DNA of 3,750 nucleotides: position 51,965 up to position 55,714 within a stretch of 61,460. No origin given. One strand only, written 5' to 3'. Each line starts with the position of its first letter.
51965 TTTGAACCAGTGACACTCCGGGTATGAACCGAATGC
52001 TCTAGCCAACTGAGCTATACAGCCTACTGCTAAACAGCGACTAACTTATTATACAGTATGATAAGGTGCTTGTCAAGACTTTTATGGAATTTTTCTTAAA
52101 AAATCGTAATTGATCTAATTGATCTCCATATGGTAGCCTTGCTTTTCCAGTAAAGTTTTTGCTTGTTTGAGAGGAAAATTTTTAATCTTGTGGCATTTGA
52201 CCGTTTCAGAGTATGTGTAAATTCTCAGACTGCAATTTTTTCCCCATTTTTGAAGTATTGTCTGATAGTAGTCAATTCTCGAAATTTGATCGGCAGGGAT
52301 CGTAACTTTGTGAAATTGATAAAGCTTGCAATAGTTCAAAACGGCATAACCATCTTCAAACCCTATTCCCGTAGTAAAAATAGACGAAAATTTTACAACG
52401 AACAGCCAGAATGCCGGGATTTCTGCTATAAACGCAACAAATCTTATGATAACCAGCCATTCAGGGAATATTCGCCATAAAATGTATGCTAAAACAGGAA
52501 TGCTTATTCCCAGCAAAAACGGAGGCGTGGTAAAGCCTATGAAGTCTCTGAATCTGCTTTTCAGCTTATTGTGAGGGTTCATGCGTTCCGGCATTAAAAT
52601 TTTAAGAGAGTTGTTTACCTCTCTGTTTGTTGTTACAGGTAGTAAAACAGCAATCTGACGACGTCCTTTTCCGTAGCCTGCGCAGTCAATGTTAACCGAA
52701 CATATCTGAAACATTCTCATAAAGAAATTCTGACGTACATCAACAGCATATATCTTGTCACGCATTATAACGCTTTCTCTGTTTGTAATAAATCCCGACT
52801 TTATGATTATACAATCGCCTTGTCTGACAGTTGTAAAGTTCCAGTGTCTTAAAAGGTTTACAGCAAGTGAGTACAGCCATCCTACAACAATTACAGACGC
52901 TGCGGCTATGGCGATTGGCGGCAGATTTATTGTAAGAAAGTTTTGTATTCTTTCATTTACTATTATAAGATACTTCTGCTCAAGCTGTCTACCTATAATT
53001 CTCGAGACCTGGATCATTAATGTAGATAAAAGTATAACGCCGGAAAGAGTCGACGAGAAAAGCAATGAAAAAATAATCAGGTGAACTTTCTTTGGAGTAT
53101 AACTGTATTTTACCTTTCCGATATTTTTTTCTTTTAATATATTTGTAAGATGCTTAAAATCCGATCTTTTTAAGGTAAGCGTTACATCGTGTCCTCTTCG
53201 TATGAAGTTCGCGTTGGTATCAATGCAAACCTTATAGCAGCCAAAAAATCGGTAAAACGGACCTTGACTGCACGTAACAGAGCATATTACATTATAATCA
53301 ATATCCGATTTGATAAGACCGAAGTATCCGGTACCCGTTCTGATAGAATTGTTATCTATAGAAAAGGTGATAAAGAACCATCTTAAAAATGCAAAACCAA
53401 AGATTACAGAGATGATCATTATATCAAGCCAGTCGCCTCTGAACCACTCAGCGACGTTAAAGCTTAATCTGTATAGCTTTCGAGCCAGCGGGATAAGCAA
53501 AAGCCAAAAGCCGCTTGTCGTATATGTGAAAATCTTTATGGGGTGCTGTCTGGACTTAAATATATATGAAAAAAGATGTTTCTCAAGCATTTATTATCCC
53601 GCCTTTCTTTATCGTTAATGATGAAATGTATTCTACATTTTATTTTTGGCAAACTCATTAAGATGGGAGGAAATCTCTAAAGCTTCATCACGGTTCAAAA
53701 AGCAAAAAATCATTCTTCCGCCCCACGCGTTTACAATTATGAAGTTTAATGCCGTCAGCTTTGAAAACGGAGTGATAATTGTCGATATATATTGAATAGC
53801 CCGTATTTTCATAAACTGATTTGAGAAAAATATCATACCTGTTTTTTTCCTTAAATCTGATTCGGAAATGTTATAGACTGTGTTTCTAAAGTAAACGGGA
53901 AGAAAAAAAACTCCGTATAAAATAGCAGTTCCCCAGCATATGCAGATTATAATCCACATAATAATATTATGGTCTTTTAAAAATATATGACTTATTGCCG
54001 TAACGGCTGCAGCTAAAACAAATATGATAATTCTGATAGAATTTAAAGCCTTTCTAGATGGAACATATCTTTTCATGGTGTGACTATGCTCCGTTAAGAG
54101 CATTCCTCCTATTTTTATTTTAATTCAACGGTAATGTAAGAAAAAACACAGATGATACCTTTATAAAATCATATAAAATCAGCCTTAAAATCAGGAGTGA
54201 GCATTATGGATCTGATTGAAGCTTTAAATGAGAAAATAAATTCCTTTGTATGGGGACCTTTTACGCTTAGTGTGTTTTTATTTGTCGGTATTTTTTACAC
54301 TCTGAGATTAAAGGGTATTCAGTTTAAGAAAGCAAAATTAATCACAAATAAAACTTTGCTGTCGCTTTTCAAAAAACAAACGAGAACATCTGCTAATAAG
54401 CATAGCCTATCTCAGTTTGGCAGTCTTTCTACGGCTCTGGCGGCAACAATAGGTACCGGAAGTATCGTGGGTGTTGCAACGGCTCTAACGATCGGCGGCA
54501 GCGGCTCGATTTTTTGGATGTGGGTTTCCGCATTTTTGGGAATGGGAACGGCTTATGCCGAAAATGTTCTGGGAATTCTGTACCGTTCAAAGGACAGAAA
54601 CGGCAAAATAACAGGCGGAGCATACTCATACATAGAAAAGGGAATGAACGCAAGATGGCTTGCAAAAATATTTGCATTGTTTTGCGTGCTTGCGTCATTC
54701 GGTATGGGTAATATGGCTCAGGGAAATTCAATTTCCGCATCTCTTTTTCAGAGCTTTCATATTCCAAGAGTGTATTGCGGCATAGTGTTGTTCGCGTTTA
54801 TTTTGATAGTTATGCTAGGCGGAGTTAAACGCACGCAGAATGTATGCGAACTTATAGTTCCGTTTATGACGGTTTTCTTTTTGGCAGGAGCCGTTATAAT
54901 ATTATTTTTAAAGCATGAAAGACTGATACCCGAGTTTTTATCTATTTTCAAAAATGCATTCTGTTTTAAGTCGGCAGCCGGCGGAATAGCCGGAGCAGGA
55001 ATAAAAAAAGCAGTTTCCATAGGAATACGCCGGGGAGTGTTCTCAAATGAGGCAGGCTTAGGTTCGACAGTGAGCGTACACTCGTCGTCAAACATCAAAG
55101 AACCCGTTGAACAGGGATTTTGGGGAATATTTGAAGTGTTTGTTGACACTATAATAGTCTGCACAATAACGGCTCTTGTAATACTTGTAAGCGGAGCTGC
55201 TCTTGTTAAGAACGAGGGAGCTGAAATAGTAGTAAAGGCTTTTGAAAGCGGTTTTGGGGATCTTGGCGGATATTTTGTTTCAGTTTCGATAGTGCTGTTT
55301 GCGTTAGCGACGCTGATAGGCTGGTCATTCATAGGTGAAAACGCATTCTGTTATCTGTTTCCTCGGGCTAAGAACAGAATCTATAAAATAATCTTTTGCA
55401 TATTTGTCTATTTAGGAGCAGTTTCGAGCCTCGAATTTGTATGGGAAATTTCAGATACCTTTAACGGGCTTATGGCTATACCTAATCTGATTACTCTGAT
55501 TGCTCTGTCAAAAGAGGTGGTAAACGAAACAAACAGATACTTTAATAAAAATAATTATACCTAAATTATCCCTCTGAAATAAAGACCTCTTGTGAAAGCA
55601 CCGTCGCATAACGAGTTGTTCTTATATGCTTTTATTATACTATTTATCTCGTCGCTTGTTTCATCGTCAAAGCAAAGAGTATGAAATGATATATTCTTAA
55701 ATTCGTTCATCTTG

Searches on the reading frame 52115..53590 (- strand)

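Call 8: search_protein_families(library=pfam, proteins=[window:52115-53590:-])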
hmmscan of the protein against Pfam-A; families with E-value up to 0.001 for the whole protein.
window:52115-53590:- (491 aa): 1 family
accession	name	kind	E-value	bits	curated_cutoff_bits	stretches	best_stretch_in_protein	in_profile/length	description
PF03703.20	bPH_2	-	2.3e-27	95.5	22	2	251-315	3-61/78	Bacterial PH domain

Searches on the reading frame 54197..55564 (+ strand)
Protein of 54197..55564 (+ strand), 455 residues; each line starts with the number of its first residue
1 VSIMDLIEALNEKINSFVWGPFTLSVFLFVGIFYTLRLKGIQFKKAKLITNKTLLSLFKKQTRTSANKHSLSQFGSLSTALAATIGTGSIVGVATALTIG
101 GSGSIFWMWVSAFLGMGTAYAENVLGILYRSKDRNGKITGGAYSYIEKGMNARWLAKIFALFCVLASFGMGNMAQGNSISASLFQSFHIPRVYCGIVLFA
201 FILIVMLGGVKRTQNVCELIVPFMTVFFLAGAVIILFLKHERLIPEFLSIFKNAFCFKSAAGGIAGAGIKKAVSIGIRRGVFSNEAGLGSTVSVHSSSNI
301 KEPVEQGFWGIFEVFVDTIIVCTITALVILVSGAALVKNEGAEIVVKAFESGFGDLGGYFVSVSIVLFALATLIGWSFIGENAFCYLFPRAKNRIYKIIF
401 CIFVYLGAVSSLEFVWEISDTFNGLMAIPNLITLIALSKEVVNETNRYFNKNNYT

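Call 8: search_protein_families(library=pfam, proteins=[window:54197-55564:+])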
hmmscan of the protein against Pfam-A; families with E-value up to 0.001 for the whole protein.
window:54197-55564:+ (455 aa): 1 family
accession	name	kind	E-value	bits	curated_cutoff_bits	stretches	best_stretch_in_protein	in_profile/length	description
PF01235.23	Na_Ala_symp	-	4e-129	431.8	24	1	63-452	5-383/392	Sodium:alanine symporter family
